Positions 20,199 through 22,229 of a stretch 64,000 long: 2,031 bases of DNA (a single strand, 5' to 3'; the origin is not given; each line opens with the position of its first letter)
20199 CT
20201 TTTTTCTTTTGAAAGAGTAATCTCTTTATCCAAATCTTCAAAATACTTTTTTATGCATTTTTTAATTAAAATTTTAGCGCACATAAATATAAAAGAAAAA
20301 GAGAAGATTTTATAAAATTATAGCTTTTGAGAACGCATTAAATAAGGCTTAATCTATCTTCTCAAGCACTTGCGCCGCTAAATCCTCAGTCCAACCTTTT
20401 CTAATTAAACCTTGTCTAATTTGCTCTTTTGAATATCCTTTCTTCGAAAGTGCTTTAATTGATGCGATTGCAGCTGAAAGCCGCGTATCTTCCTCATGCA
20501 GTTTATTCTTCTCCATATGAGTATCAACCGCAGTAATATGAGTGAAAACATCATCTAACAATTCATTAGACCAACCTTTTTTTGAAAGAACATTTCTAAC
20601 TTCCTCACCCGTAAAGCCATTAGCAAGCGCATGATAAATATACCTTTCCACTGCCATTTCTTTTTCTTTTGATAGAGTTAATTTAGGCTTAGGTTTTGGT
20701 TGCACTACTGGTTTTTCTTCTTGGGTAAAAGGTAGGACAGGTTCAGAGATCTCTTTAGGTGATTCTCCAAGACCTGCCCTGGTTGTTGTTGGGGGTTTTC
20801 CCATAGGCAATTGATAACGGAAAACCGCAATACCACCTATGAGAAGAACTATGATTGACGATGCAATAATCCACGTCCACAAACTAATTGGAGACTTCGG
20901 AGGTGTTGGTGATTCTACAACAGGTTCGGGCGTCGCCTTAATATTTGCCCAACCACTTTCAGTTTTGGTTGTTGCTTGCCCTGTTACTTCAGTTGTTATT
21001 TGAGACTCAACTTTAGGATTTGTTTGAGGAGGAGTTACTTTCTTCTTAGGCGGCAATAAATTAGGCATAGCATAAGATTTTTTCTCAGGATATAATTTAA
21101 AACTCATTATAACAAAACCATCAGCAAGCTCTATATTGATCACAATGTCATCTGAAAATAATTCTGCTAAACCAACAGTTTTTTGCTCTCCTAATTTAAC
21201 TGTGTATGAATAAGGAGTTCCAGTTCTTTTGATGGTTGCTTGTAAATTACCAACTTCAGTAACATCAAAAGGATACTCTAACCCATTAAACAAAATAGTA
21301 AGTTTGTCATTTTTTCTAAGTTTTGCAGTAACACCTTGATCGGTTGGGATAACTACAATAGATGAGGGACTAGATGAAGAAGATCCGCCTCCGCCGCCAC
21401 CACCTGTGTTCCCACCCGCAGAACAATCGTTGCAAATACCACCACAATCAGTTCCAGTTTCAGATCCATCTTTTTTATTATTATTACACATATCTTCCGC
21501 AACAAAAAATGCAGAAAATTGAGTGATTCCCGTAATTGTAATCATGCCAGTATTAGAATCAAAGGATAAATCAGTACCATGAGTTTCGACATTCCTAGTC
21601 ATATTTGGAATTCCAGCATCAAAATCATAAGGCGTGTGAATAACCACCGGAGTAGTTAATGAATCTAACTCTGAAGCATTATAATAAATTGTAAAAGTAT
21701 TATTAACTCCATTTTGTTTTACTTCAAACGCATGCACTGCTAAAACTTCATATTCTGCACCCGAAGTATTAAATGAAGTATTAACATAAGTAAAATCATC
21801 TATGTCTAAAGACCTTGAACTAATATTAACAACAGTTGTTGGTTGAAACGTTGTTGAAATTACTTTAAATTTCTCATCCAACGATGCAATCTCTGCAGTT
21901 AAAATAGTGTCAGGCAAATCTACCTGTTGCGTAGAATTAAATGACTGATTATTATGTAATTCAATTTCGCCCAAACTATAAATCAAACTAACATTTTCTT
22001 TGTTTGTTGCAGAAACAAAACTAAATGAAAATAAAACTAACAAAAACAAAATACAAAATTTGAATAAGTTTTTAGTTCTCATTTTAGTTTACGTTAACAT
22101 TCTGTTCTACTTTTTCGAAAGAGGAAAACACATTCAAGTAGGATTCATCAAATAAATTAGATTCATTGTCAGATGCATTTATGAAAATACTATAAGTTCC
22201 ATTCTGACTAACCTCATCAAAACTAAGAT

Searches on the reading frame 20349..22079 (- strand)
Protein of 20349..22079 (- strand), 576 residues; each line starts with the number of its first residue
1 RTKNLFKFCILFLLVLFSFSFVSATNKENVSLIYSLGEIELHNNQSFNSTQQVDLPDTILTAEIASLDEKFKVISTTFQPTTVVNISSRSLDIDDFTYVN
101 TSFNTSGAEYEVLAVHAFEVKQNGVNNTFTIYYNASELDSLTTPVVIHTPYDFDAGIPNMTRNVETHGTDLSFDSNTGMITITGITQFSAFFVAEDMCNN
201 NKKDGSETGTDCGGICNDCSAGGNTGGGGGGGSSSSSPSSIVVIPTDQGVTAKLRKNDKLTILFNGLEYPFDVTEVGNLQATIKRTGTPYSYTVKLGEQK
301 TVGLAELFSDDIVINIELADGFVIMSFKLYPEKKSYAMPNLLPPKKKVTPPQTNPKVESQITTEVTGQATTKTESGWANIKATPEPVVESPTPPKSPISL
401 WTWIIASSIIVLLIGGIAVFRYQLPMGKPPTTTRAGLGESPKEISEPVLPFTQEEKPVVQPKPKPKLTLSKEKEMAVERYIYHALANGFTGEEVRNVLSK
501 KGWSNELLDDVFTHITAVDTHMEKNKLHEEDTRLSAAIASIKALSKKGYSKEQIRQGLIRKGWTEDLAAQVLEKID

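Call 46: search_protein_families(library=pfam, proteins=[window:20349-22079:-], max_evalue=0.001)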
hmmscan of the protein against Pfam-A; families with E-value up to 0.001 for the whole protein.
window:20349-22079:- (576 aa): 1 family
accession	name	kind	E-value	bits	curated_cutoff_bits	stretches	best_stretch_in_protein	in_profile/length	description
PF21982.2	RecX_HTH1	-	2.3e-05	24.7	26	1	541-574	6-39/40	RecX, first three-helix domain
